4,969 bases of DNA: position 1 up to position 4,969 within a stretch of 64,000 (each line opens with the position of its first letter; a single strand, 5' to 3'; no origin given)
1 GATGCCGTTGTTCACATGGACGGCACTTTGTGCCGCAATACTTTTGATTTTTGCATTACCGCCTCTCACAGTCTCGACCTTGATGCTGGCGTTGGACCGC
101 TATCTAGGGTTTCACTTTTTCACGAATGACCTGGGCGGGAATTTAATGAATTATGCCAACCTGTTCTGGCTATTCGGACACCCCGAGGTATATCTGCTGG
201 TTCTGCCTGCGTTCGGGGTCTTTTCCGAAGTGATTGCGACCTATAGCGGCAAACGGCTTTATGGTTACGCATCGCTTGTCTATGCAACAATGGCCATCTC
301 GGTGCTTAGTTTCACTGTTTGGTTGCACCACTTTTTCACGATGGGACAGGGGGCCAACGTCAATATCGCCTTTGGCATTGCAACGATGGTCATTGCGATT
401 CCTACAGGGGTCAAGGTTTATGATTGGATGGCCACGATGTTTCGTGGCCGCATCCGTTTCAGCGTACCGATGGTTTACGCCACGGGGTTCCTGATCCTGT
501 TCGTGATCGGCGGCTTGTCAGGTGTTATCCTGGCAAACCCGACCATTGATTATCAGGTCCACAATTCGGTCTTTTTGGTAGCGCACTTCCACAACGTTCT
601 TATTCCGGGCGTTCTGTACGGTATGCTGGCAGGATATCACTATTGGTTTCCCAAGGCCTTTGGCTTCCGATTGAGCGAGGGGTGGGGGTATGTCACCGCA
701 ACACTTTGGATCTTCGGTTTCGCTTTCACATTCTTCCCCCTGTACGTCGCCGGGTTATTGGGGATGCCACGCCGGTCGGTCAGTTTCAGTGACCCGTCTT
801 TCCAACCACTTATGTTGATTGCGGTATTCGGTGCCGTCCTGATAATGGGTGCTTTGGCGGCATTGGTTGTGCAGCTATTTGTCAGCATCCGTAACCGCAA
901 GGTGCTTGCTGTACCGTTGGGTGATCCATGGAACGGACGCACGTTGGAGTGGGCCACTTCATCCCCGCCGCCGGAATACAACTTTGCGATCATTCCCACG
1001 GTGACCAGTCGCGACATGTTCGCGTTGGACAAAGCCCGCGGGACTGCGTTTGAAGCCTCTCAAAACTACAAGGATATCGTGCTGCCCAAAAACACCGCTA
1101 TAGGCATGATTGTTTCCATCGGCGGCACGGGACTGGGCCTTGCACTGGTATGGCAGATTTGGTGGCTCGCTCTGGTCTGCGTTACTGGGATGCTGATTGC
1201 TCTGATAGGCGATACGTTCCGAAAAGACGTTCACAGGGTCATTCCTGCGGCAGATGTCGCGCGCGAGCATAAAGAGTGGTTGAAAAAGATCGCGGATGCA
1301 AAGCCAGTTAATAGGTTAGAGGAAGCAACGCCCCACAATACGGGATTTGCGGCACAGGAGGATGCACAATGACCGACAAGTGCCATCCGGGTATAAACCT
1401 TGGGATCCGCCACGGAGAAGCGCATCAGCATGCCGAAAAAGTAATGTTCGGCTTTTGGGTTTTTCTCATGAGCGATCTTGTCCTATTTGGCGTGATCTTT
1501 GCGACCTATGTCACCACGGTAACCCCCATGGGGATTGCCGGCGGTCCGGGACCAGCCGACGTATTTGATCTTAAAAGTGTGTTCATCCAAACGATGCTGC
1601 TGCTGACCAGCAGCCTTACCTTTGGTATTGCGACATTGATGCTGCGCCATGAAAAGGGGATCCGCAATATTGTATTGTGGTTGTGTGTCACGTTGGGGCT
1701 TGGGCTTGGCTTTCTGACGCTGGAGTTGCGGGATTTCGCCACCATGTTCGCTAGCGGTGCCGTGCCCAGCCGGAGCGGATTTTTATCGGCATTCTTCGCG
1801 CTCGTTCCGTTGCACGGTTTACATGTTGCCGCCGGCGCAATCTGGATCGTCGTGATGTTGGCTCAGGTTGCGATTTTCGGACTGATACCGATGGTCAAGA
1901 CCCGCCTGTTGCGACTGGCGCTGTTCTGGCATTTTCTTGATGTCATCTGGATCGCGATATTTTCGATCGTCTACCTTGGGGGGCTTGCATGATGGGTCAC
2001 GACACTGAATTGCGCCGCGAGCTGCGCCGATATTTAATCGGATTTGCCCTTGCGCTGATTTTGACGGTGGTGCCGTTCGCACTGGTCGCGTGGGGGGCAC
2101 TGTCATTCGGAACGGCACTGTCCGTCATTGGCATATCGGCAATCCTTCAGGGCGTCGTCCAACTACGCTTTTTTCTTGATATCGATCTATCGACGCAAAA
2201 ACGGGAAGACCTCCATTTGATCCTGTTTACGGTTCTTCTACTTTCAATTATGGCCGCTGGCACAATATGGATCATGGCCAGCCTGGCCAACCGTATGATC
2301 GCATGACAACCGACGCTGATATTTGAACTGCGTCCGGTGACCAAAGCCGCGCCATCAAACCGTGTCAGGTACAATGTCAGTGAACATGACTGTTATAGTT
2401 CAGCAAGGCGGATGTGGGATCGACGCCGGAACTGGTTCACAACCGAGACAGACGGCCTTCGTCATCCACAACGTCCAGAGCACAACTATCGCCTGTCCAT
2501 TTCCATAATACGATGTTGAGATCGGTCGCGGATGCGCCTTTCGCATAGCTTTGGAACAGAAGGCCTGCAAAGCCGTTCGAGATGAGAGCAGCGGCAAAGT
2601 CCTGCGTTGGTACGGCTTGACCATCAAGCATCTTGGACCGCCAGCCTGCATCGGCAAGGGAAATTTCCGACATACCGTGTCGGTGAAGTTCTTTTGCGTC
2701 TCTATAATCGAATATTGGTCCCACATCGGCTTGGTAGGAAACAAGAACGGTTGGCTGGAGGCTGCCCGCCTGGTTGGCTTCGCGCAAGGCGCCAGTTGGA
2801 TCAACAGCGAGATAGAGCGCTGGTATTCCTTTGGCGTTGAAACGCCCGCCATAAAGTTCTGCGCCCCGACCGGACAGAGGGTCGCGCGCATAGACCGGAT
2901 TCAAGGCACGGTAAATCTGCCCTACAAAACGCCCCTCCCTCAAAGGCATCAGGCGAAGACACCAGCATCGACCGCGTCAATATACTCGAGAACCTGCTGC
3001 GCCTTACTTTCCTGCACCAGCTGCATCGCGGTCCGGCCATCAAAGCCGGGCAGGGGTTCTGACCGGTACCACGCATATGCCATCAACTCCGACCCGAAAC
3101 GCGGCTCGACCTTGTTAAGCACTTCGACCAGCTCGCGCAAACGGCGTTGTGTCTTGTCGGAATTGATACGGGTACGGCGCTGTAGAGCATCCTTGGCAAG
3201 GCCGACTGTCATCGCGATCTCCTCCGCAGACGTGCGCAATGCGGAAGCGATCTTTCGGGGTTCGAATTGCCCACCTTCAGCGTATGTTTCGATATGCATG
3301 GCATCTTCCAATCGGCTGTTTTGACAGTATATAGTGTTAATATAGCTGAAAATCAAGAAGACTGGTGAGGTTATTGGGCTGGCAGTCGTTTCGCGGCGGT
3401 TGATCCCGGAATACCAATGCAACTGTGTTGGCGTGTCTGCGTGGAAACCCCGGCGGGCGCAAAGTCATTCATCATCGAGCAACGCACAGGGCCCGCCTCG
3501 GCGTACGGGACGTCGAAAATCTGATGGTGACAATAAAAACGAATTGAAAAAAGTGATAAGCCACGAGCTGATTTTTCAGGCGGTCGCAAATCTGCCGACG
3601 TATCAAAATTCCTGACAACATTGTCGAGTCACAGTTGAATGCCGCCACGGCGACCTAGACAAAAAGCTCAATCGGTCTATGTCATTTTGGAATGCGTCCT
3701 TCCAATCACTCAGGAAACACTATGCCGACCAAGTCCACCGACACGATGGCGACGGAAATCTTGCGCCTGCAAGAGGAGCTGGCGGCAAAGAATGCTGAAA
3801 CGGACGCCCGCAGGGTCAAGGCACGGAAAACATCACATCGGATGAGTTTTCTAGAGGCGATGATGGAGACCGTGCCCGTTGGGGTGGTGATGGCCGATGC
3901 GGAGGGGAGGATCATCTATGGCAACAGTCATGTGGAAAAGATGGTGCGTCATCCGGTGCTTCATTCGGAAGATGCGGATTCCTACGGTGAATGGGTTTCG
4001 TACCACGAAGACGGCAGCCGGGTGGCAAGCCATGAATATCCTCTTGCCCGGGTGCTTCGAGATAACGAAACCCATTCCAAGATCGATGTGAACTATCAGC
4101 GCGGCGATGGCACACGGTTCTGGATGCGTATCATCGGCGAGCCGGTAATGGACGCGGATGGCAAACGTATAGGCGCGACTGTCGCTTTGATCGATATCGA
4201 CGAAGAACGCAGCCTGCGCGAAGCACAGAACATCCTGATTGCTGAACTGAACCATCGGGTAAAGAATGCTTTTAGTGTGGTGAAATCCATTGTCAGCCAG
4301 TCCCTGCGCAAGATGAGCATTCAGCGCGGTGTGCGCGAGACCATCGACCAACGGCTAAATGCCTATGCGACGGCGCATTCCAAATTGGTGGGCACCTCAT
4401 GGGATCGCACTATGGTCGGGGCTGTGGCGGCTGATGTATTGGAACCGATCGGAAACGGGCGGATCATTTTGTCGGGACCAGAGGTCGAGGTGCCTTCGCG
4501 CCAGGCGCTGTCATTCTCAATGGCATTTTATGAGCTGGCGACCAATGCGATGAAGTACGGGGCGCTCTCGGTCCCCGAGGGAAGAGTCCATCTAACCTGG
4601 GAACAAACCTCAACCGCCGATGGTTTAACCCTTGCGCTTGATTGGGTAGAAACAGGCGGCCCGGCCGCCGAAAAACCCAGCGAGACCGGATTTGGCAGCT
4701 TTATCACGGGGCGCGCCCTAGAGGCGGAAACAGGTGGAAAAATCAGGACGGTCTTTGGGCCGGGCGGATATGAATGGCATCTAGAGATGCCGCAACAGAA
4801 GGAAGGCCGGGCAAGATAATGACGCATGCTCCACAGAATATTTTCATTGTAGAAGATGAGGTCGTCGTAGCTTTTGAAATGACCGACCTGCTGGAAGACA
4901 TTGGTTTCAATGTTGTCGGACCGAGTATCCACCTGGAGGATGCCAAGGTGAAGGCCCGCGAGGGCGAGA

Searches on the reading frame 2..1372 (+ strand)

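Call 76: search_protein_families(library=pfam, proteins=[window:2-1372:+], max_evalue=0.00001)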
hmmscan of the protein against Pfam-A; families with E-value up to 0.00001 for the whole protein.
window:2-1372:+ (456 aa): 1 family
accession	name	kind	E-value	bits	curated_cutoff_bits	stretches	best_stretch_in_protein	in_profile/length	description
PF00115.25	COX1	-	4.9e-89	299.6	34.8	1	1-280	156-436/436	Cytochrome C and Quinol oxidase polypeptide I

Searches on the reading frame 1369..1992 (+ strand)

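Call 76: search_protein_families(library=pfam, proteins=[window:1369-1992:+], max_evalue=0.00001)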
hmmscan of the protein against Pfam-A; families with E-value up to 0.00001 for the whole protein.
window:1369-1992:+ (207 aa): 1 family
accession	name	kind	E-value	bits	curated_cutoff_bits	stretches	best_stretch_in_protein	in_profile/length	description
PF00510.24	COX3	-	3e-12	47.4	23.8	1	23-203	74-255/258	Cytochrome c oxidase subunit III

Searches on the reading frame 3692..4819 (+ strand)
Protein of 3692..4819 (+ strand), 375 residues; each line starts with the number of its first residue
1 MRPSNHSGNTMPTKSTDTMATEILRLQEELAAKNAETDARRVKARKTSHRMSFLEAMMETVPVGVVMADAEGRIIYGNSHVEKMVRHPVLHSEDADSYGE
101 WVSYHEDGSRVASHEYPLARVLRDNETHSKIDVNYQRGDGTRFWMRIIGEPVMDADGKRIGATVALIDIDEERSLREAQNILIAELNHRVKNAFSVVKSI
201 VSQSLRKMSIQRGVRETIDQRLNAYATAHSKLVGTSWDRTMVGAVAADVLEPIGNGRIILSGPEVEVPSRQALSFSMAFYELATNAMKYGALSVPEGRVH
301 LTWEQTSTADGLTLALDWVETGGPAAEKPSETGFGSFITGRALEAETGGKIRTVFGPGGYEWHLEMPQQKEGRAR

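Call 76: search_protein_families(library=pfam, proteins=[window:3692-4819:+], max_evalue=0.00001)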
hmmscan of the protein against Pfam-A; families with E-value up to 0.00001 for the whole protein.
window:3692-4819:+ (375 aa): 4 families
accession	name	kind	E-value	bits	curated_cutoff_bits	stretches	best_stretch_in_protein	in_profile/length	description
PF07536.20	HWE_HK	-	4e-18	66.4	22.8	1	185-264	1-83/83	HWE histidine kinase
PF00989.32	PAS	-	2.1e-09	37.8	22.6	1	53-169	2-113/113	PAS fold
PF13426.13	PAS_9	-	1.2e-08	35.6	27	1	62-170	1-102/103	PAS domain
PF13188.13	PAS_8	-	6.5e-07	29.5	21.8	1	53-94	2-42/65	PAS domain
